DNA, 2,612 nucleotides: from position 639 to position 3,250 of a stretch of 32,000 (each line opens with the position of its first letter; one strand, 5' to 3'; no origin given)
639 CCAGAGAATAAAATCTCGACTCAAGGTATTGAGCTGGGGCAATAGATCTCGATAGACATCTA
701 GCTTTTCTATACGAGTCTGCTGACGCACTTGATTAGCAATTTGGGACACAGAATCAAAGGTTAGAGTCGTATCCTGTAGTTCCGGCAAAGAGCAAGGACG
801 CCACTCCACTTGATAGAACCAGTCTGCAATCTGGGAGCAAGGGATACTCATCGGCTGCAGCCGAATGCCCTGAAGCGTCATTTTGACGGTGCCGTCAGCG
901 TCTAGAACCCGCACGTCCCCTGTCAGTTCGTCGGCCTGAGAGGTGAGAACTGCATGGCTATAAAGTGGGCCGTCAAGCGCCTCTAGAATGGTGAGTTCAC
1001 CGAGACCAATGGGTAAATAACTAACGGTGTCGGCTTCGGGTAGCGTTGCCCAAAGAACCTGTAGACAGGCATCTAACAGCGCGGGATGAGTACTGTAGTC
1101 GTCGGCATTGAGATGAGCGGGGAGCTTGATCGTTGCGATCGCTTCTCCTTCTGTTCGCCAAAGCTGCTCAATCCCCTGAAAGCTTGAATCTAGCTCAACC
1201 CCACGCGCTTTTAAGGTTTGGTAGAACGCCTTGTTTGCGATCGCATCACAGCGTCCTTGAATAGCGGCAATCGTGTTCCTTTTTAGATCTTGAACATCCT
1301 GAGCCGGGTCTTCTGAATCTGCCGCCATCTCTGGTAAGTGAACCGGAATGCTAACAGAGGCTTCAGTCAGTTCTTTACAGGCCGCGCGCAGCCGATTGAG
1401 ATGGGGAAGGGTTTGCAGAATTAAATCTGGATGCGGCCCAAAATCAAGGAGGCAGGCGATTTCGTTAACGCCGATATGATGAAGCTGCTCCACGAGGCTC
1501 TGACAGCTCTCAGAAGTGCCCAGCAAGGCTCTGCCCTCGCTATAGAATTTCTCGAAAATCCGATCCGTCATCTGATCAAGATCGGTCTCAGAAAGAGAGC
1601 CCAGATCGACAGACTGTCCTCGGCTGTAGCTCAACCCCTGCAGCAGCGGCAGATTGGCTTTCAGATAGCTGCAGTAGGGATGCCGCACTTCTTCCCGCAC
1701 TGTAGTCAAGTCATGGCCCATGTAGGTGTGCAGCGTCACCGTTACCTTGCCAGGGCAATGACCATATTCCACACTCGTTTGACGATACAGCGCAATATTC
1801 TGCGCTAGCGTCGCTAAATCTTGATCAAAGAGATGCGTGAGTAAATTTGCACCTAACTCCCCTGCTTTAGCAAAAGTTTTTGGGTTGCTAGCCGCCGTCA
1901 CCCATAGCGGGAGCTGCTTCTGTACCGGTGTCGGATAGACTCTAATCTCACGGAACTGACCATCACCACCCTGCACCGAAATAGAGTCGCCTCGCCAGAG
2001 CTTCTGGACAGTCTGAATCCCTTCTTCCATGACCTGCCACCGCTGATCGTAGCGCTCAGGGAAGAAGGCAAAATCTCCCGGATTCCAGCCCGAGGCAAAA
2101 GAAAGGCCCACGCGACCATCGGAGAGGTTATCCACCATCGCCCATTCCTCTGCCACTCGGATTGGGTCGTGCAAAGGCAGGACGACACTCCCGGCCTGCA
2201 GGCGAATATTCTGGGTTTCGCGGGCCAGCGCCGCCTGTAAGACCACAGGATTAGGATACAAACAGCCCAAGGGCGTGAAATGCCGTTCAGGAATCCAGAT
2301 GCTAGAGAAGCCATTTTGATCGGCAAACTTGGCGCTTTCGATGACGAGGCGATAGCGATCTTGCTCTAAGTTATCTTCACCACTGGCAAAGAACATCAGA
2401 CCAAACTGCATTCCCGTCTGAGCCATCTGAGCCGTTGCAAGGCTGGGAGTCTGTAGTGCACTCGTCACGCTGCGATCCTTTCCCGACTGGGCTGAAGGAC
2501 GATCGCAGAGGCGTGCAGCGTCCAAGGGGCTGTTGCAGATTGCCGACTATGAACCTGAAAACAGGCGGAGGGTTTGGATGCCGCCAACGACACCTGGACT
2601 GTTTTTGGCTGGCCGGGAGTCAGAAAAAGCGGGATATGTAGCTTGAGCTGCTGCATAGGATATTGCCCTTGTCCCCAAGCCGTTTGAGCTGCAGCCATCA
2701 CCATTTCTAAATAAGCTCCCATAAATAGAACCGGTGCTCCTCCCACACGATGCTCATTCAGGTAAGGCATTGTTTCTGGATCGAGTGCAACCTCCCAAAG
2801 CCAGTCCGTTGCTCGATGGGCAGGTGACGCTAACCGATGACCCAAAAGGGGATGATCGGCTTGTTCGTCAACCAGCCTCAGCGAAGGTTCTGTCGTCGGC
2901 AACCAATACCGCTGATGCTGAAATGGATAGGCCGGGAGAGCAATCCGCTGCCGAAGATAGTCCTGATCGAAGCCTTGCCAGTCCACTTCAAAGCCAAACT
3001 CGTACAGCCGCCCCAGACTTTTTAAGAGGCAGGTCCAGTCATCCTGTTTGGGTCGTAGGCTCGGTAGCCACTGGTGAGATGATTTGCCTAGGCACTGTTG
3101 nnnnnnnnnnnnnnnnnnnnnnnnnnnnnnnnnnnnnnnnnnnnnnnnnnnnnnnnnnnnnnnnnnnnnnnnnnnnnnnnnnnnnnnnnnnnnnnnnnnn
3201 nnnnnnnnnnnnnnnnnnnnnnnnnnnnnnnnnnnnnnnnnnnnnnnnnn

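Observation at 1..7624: PKS dehydratase double-hotdog split over two coupled ORFs with a luciferase-like monooxygenase inserted at the break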

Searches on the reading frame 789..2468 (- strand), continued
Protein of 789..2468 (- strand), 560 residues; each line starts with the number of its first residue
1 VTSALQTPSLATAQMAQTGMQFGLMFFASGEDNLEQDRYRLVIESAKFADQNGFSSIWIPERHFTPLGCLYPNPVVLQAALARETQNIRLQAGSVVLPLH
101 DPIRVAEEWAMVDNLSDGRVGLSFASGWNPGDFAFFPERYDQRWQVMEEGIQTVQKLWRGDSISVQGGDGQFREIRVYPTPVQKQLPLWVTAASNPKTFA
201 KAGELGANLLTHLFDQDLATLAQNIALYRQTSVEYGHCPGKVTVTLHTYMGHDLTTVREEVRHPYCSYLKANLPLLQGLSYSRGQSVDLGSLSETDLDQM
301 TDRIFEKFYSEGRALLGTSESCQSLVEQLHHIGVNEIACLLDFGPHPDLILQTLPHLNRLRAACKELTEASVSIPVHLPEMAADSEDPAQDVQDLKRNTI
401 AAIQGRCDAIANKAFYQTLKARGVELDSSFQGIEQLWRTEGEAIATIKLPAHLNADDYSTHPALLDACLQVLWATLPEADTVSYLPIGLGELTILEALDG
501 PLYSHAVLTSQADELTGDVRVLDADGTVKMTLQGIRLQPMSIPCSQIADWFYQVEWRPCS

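Call 51: search_protein_families(library=pfam, proteins=[L040:4584-10004:+, L040:10001-13450:+, L040:13447-16878:+, L033:5601-10004:+, L033:10001-13324:+, L033:13440-16841:+], max_evalue=0.00001)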
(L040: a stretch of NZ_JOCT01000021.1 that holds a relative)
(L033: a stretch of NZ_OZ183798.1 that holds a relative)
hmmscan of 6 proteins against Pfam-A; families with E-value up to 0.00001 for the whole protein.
L040:4584-10004:+ (1806 aa): 10 families
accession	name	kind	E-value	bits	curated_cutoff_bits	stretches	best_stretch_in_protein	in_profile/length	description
PF00109.32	ketoacyl-synt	-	4.4e-95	318.5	20.8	1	756-1003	2-251/252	Beta-ketoacyl synthase, N-terminal domain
PF00501.34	AMP-binding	-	1.3e-66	225.4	29.9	1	82-473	4-384/384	AMP-binding enzyme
PF00698.26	Acyl_transf_1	-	5.1e-63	213.9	32.7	1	1290-1571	2-283/319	Acyl transferase domain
PF02801.28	Ketoacyl-synt_C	-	6.2e-42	142.8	20.8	1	1012-1133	1-118/119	Beta-ketoacyl synthase, C-terminal domain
PF21089.3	PKS_DH_N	-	2.3e-22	79.3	27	1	1657-1761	1-103/103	Polyketide synthase dehydratase domain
PF16197.11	KAsynt_C_assoc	-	2.1e-16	60.7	33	1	1137-1221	2-84/111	Ketoacyl-synthetase C-terminal extension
PF22621.2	CurL-like_PKS_C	-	1.4e-14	54.2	27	1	1200-1263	3-64/64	CurL-like, PKS C-terminal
PF00550.31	PP-binding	-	4.4e-14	52.9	20.8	1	660-726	1-67/67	Phosphopantetheine attachment site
PF22336.2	RhiE-like_linker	-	3.8e-13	49.6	27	1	1202-1268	2-65/67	RhiE-like, KS-MAT linker domain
PF23024.1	AMP-dom_DIP2-like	-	1e-08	35.6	27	1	518-629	2-107/110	Disco-interacting protein 2-like, AMP domain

L040:10001-13450:+ (1149 aa): 4 families
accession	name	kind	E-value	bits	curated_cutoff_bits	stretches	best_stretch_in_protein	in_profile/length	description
PF08659.16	KR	-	5.9e-54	183.1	22.6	1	783-962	1-179/180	KR domain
PF00296.26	Bac_luciferase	-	1.5e-48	166.2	27.9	1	1-309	1-302/314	Luciferase-like monooxygenase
PF14765.12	PS-DH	-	3.9e-25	88.7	23.7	1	385-534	4-160/166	Polyketide synthase dehydratase N-terminal domain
PF00550.31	PP-binding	-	4.5e-14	52.9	20.8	1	1061-1127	1-67/67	Phosphopantetheine attachment site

L040:13447-16878:+ (1143 aa): 5 families
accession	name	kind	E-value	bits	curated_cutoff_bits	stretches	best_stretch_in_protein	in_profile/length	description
PF00668.25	Condensation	-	3.7e-96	323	30.6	1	87-527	5-455/456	Condensation domain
PF00501.34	AMP-binding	-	3.9e-72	243.6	29.9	1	549-895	2-384/384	AMP-binding enzyme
PF18563.6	TubC_N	-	9e-15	55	26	1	19-68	2-51/52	TubC N-terminal docking domain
PF13193.12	AMP-binding_C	-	2.2e-14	54.6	24.5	1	952-1025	1-76/76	AMP-binding enzyme C-terminal domain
PF00550.31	PP-binding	-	1.1e-11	45.2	20.8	1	1052-1112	3-65/67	Phosphopantetheine attachment site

L033:5601-10004:+ (1467 aa): 10 families
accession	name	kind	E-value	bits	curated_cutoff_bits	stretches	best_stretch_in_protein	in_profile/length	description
PF00109.32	ketoacyl-synt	-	6e-90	301.7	20.8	1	682-913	3-252/252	Beta-ketoacyl synthase, N-terminal domain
PF00501.34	AMP-binding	-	1e-72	245.5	29.9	1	23-413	8-384/384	AMP-binding enzyme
PF02801.28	Ketoacyl-synt_C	-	2.5e-47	160.2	20.8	1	922-1038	2-118/119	Beta-ketoacyl synthase, C-terminal domain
PF21089.3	PKS_DH_N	-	2.4e-22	79.3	27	1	1337-1441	1-103/103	Polyketide synthase dehydratase domain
PF22621.2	CurL-like_PKS_C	-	1.6e-19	70.1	27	1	1105-1168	1-64/64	CurL-like, PKS C-terminal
PF16197.11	KAsynt_C_assoc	-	3.9e-19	69.5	33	1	1042-1154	2-109/111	Ketoacyl-synthetase C-terminal extension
PF00550.31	PP-binding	-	5.4e-11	43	20.8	1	601-662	5-66/67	Phosphopantetheine attachment site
PF22336.2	RhiE-like_linker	-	1.1e-10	41.7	27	1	1109-1173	2-65/67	RhiE-like, KS-MAT linker domain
PF23024.1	AMP-dom_DIP2-like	-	2.5e-08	34.3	27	1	456-566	2-104/110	Disco-interacting protein 2-like, AMP domain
PF00108.29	Thiolase_N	-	7.5e-06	26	26.4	0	809-863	57-113/260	Thiolase, N-terminal domain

L033:10001-13324:+ (1107 aa): 6 families
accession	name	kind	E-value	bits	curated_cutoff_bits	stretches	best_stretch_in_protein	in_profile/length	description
PF08659.16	KR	-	6.5e-60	202.6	22.6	1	729-902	1-180/180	KR domain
PF00296.26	Bac_luciferase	-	5.9e-52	177.4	27.9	1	1-318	1-314/314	Luciferase-like monooxygenase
PF14765.12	PS-DH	-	5.3e-28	98.1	23.7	1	355-510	2-162/166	Polyketide synthase dehydratase N-terminal domain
PF00550.31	PP-binding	-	6.8e-14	52.3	20.8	1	1006-1071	3-67/67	Phosphopantetheine attachment site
PF00106.31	adh_short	-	2.2e-11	44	26.6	1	731-888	3-166/195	short chain dehydrogenase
PF13561.12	adh_short_C2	-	2.2e-09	37.7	27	1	739-882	7-154/236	Enoyl-(Acyl carrier protein) reductase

L033:13440-16841:+ (1133 aa): 0 families

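Call 61: search_solved_structures(query=window:789-2468:-, max_evalue=0.00001)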
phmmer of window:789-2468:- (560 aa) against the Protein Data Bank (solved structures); distinct sequences matched with E-value up to 0.00001: 36.
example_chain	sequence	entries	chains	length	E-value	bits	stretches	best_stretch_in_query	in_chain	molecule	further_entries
6ket_A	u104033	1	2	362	1.5e-113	383.2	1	20-368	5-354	PuwE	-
8cbb_A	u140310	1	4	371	6.3e-26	94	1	38-267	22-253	Alkanal monooxygenase alpha chain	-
8k74_A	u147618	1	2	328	5.3e-25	91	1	33-210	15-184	Alkanal monooxygenase alpha chain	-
7bip_A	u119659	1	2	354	3.7e-23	84.9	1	36-329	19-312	Luciferase-like monooxygenase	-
5tz5_A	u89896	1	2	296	1.2e-20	76.6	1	403-538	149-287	CurK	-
3kg9_A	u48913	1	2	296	1.3e-20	76.5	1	403-538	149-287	CurK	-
5tz7_A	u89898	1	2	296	6.1e-20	74.3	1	403-538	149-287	CurK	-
1brl_A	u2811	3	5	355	6.9e-19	70.8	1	39-345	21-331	BACTERIAL LUCIFERASE | Alkanal monooxygenase alpha chain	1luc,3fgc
3kg6_A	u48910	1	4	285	6.9e-19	70.8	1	402-538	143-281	CurF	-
2i7g_A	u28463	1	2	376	6.3e-17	64.3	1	19-247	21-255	Monooxygenase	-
1brl_B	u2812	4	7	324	6.2e-13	51.2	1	20-242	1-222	BACTERIAL LUCIFERASE | BETA2 LUCIFERASE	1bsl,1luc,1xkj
3fgc_B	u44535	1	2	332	6.7e-13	51.1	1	20-242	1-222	Alkanal monooxygenase beta chain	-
5tz6_A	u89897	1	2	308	1.7e-11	46.4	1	400-527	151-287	CurJ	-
3kg8_A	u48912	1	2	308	1.9e-11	46.3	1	400-527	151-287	CurJ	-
8qpm_A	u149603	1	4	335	7.6e-11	44.3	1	45-353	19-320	5,10-methylenetetrahydromethanopterin reductase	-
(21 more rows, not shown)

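Call 69: predict_structure(alignment_id=A2)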
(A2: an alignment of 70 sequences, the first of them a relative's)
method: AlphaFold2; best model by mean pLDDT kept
length: 1093 residues; sequences in the alignment: 70
mean_pLDDT: 64.8   pTM: 0.54
mean pLDDT of the five models: 64.8, 64.7, 64.5, 63.3, 62.9
residues with pLDDT >= 90: 385; 70-90: 118; 50-70: 175; < 50: 415
segments of 3 or more residues with pLDDT < 50: 1-90, 108-164, 166-170, 172-194, 208-215, 219-224, 258-267, 280-303, 328-351, 378-444, 450-480, 516-518, 530-547, 550-569, 1088-1093
pLDDT, mean of each block of 10 residues (from residue 1): 32 30 28 28 24 22 22 28 38 53 48 38 35 45 36 33 43 39 27 50 56 46 51 70 64 48 46 57 35 29 53 61 48 30 37 59 59 49 29 22 21 24 27 33 48 32 25 33 65 64 54 48 55 36 45 46 39 84 83 84 98 92 73 96 96 95 98 98 91 95 98 98 97 98 96 96 97 94 97 96 98 97 94 84 84 95 94 96 94 97 94 98 77 87 95 83 89 96 79 83 93 73 87 91 93 82 96 93 59 32
secondary structure, 60 per line:
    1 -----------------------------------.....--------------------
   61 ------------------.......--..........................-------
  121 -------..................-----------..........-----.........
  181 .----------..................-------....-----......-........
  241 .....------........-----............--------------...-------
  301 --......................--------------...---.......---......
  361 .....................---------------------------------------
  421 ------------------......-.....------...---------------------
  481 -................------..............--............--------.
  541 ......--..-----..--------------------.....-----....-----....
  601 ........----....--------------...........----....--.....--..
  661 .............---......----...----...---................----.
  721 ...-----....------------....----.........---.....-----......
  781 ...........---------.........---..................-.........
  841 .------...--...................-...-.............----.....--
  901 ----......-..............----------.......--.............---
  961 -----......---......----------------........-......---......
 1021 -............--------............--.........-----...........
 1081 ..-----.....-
elements in order (helices of 4 or more, strands of 3 or more residues): H36-40 H79-85 H88-113 H128-145 H157-166 H172-181 H192-209 E217-220 E226-231 H233-245 E252-259 H265-276 E291-293 H303-324 H345-351 H355-381 H439-444 H446-450 E457-459 H482-497 E504-517 E520-531 E540-546 E578-582 H588-591 H597-608 E613-616 H631-641 E646-649 H659-673 E677-682 H700-715 E720-723 E729-732 E745-748 H753-761 E765-769 H775-791 E801-809 H813-830 H832-841 H853-871 E873-875 H877-889 E894-898 H905-910 H912-925 H936-942 E945-948 H949-957 E966-971 E975-980 H997-1004 H1006-1011 H1015-1020 E1022-1033 E1042-1053 E1056-1064 E1070-1082 H1088-1092

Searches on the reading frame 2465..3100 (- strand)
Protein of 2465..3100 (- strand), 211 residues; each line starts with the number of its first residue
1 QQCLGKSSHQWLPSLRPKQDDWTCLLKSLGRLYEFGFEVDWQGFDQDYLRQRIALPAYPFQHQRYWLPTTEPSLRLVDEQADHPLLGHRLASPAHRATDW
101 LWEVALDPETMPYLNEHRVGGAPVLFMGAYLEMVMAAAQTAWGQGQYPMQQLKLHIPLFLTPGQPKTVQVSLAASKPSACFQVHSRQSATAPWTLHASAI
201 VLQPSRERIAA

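Call 19: search_protein_families(library=ncbifam, proteins=[window:2465-3100:-], max_evalue=0.001)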
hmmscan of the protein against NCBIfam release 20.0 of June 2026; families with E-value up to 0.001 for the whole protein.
window:2465-3100:- (211 aa): 4 families
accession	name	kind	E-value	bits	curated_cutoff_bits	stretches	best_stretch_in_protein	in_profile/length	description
NF045894.1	PKS_plus_SDR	equivalog_domain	1.1e-14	53.1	1740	1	1-72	812-881/1515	type I polyketide synthase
NF041183.1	Pks2_ls1_myc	equivalog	7.4e-09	33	2400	1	12-201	824-1008/2086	sulfolipid-1 biosynthesis phthioceranic/hydroxyphthioceranic acid synthase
TIGR04532.1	PT_fungal_PKS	subfamily_domain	9.1e-05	22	168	1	107-201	27-137/329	polyketide product template domain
NF040607.1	mycolic_Pks13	equivalog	0.00063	17.2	2100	1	5-97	958-1043/1680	polyketide synthase Pks13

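Call 70: find_homologous_proteins(query=window:2468-3067:-, max_evalue=1e-10)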
Query window:2468-3067:-: 1232 candidates shared short words with the query, none scored E <= 1e-10.
